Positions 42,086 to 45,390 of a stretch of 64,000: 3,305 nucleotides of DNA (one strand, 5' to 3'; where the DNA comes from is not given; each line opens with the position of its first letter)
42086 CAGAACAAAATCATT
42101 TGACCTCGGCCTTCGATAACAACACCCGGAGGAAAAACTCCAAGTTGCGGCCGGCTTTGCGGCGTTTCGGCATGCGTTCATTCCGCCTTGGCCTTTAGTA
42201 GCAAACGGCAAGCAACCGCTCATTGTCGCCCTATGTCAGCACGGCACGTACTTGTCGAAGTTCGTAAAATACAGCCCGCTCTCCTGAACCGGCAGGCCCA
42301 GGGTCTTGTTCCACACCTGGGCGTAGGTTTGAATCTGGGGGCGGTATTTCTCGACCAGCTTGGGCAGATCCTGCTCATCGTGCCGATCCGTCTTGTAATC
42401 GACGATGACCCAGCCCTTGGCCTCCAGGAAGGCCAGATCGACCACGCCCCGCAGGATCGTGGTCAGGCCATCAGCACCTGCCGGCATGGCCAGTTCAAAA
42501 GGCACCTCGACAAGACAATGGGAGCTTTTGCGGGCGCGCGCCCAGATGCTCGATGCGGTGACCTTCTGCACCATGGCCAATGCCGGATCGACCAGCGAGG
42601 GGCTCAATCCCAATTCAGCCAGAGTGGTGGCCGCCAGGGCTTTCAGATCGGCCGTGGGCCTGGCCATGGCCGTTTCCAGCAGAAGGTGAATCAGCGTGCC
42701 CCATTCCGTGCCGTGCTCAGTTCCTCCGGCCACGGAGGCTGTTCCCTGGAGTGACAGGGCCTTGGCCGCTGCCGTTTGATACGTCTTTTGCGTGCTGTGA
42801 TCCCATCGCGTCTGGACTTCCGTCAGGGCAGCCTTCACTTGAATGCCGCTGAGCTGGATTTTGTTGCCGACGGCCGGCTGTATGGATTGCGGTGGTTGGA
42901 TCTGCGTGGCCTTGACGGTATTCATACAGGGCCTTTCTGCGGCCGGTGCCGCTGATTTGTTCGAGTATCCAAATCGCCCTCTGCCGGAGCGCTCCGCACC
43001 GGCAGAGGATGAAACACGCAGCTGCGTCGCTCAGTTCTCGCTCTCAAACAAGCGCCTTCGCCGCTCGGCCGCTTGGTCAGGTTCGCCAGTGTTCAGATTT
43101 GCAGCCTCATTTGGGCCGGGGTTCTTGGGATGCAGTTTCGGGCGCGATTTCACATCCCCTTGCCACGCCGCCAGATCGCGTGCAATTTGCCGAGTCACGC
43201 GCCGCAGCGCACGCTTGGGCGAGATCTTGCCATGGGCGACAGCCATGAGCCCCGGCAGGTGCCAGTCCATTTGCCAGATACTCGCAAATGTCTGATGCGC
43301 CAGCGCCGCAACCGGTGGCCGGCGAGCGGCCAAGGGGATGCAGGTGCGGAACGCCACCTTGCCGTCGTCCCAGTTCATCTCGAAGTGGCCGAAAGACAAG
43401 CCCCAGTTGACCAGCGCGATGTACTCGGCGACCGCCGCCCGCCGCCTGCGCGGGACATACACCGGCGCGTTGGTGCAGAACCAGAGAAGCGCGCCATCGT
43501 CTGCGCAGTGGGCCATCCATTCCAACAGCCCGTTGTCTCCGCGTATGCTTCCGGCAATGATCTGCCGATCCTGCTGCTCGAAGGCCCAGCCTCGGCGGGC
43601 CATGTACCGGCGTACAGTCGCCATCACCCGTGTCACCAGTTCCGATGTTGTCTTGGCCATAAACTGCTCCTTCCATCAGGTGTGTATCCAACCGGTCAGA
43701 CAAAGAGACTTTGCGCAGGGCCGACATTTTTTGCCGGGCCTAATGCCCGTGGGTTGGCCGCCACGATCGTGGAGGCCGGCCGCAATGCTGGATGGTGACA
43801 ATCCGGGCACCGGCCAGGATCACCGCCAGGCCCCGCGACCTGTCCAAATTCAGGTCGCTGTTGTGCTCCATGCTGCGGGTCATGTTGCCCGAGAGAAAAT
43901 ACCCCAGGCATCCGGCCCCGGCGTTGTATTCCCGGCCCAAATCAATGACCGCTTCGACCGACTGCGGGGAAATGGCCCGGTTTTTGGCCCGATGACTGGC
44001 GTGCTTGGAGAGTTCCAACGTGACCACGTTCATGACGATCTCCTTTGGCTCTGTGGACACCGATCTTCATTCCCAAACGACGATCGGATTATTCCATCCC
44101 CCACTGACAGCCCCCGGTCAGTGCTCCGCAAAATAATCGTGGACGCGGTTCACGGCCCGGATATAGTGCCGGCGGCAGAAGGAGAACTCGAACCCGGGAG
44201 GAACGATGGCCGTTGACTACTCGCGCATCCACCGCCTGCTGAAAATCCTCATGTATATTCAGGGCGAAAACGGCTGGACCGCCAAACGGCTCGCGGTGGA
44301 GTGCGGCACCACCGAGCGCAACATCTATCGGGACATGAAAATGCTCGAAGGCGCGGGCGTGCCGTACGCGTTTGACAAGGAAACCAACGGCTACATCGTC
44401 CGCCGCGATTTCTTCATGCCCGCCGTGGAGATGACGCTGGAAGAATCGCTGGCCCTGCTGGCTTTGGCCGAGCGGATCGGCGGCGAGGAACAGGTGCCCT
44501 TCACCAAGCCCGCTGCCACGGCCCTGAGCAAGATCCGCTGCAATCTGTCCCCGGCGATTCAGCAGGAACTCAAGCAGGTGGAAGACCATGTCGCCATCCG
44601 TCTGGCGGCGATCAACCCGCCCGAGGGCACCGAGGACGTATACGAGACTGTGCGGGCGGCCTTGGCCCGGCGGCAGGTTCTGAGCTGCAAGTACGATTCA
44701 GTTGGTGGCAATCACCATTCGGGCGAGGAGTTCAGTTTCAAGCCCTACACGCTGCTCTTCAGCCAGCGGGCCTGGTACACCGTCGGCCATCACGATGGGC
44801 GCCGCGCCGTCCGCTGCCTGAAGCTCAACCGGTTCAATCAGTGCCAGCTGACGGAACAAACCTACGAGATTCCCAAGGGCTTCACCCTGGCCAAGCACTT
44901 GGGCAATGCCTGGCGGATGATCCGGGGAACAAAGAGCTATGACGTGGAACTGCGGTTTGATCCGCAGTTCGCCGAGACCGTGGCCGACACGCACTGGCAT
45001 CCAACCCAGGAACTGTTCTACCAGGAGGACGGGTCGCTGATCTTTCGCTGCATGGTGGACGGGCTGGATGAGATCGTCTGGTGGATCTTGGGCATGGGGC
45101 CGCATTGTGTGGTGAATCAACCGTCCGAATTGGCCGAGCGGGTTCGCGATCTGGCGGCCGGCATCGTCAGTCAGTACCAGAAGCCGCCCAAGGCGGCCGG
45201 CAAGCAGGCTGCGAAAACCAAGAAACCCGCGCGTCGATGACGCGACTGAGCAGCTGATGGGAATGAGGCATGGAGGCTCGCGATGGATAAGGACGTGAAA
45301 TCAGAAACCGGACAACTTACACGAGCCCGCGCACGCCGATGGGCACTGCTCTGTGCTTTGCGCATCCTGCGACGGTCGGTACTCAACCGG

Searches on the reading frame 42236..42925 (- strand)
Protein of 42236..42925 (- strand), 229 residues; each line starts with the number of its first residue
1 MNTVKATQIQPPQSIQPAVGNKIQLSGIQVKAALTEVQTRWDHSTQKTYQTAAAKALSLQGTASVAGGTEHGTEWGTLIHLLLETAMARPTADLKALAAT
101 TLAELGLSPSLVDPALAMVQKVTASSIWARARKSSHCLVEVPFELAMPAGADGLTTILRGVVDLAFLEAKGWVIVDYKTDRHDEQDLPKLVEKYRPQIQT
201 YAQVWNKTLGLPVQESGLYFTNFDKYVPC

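Call 10: search_protein_families(library=pfam, proteins=[window:42236-42925:-], max_evalue=0.001)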
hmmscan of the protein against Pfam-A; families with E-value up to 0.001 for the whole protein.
window:42236-42925:- (229 aa): 1 family
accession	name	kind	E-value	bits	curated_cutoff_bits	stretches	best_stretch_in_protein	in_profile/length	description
PF12705.13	PDDEXK_1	-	1.9e-13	51.4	22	1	72-220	35-186/247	PD-(D/E)XK nuclease superfamily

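Call 63: search_protein_families(library=padloc, proteins=[window:42236-42925:-], max_evalue=0.001)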
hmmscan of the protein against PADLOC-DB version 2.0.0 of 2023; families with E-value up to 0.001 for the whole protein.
window:42236-42925:- (229 aa): 0 families

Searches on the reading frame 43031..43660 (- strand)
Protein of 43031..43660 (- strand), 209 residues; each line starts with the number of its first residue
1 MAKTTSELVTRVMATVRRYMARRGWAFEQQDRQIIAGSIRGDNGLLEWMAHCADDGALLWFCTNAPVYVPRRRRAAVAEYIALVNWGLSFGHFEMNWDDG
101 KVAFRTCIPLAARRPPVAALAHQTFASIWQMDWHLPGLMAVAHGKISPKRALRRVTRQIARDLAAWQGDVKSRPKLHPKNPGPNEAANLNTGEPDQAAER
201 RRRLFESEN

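Call 10: search_protein_families(library=pfam, proteins=[window:43031-43660:-], max_evalue=0.001)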
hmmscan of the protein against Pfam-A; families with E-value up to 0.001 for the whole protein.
window:43031-43660:- (209 aa): 1 family
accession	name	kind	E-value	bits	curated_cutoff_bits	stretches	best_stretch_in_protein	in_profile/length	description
PF10722.14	YbjN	-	1e-07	32.6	22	1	15-111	4-98/126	Putative bacterial sensory transduction regulator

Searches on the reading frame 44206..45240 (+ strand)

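Call 10: search_protein_families(library=pfam, proteins=[window:44206-45240:+], max_evalue=0.001)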
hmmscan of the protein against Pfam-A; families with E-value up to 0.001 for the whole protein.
window:44206-45240:+ (344 aa): 4 families
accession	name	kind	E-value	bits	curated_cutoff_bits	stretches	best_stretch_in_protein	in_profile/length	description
PF25583.1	WCX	-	1.1e-16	61.3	23.9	1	245-320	3-75/76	WCX domain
PF13280.12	WYL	-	1.7e-12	47.6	21.8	1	145-214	2-69/70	WYL domain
PF08279.18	HTH_11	-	4.9e-06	26.8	25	1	10-64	1-55/55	HTH domain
PF19187.6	HTH_PafC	-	8.6e-05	22.8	32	1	7-108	2-111/115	PafC helix-turn-helix domain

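Call 63: search_protein_families(library=padloc, proteins=[window:44206-45240:+], max_evalue=0.001)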
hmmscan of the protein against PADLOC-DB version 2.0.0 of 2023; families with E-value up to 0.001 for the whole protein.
window:44206-45240:+ (344 aa): 3 families
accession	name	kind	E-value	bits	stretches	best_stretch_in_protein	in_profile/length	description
PDLC01457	WYL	-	6.5e-36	122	1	7-309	2-229/229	"CAS-I,CAS-II,CAS-III,CAS-IV,CAS-V,CAS-VI; associated_signaling"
PDLC01766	Cas3c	-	2e-32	110.4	1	9-315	8-307/1009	-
PDLC01652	WYL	-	6.2e-30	102.6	1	141-320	15-161/162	"CAS-I,CAS-II,CAS-III,CAS-IV,CAS-V,CAS-VI; associated_signaling"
